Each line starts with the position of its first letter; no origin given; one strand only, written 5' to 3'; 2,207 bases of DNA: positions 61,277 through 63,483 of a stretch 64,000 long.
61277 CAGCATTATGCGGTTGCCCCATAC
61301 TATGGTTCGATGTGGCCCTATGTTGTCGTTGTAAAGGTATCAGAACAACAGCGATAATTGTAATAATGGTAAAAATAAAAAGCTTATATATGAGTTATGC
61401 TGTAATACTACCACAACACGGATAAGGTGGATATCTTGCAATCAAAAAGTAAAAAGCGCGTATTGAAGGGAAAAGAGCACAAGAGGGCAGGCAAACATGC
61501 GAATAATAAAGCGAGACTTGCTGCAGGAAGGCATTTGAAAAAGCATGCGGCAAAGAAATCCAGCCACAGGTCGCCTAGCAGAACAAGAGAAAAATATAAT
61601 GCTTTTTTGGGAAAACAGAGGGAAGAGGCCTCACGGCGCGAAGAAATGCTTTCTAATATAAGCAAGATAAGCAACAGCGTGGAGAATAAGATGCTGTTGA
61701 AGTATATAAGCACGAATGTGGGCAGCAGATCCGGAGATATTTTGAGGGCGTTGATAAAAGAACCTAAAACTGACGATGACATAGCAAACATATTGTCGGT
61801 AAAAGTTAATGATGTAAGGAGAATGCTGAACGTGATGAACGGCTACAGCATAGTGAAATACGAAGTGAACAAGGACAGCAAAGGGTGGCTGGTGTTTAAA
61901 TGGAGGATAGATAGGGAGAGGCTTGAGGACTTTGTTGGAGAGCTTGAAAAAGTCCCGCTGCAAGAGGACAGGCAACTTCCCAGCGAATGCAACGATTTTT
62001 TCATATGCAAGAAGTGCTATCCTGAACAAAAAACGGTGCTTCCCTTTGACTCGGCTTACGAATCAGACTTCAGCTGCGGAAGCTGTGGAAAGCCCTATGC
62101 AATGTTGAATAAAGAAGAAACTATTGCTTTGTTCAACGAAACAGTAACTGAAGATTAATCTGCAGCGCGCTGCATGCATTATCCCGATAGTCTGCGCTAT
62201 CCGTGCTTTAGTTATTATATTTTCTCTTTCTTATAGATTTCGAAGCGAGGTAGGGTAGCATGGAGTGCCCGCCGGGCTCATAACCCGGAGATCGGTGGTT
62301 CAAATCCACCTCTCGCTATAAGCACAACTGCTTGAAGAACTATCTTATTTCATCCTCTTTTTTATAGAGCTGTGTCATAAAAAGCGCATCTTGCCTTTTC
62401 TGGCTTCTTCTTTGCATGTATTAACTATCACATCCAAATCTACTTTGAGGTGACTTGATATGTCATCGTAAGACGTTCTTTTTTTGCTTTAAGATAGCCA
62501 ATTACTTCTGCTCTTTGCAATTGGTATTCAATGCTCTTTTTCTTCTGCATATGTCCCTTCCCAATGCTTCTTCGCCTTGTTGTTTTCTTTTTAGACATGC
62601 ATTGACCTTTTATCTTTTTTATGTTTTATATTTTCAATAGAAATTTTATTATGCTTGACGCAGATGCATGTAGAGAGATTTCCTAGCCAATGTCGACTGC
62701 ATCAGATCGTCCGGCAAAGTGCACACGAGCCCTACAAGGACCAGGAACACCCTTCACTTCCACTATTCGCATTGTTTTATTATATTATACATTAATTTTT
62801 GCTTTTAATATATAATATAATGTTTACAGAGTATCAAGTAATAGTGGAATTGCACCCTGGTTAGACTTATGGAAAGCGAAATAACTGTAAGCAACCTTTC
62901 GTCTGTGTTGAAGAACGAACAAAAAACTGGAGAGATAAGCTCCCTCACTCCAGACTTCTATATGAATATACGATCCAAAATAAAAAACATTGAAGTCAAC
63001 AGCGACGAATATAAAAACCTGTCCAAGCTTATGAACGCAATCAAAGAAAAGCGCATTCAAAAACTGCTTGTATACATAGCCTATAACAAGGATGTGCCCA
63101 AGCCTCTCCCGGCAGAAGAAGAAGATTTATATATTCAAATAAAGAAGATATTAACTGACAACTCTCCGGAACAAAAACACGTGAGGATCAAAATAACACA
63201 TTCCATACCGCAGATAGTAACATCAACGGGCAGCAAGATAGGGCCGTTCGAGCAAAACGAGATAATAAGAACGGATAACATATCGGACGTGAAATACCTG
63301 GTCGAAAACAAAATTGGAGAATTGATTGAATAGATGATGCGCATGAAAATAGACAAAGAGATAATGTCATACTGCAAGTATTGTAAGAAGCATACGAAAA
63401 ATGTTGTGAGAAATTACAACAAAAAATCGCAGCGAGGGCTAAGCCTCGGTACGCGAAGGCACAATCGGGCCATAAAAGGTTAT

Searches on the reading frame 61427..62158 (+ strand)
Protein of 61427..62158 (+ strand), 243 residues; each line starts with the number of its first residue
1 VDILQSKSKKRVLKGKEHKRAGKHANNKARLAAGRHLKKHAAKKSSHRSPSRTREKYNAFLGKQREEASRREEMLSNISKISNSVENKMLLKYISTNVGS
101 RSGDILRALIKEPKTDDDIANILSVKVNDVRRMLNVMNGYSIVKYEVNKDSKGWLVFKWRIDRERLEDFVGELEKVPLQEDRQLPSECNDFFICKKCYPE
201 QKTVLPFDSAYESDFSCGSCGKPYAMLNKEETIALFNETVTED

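Call 87: search_protein_families(library=pfam, proteins=[window:61427-62158:+], max_evalue=0.001)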
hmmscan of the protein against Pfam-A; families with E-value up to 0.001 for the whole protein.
window:61427-62158:+ (243 aa): 1 family
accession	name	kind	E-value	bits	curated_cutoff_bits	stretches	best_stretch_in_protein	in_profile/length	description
PF02002.24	TFIIE_alpha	-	1e-08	35.4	22.9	1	90-170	2-85/105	TFIIE alpha subunit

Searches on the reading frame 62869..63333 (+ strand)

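Call 87: search_protein_families(library=pfam, proteins=[window:62869-63333:+], max_evalue=0.001)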
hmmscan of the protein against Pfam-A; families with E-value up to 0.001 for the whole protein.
window:62869-63333:+ (154 aa): 1 family
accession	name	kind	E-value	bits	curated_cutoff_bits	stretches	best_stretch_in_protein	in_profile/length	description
PF05916.17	Sld5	-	0.0003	21.4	22.3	1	9-90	6-89/102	GINS complex protein helical bundle domain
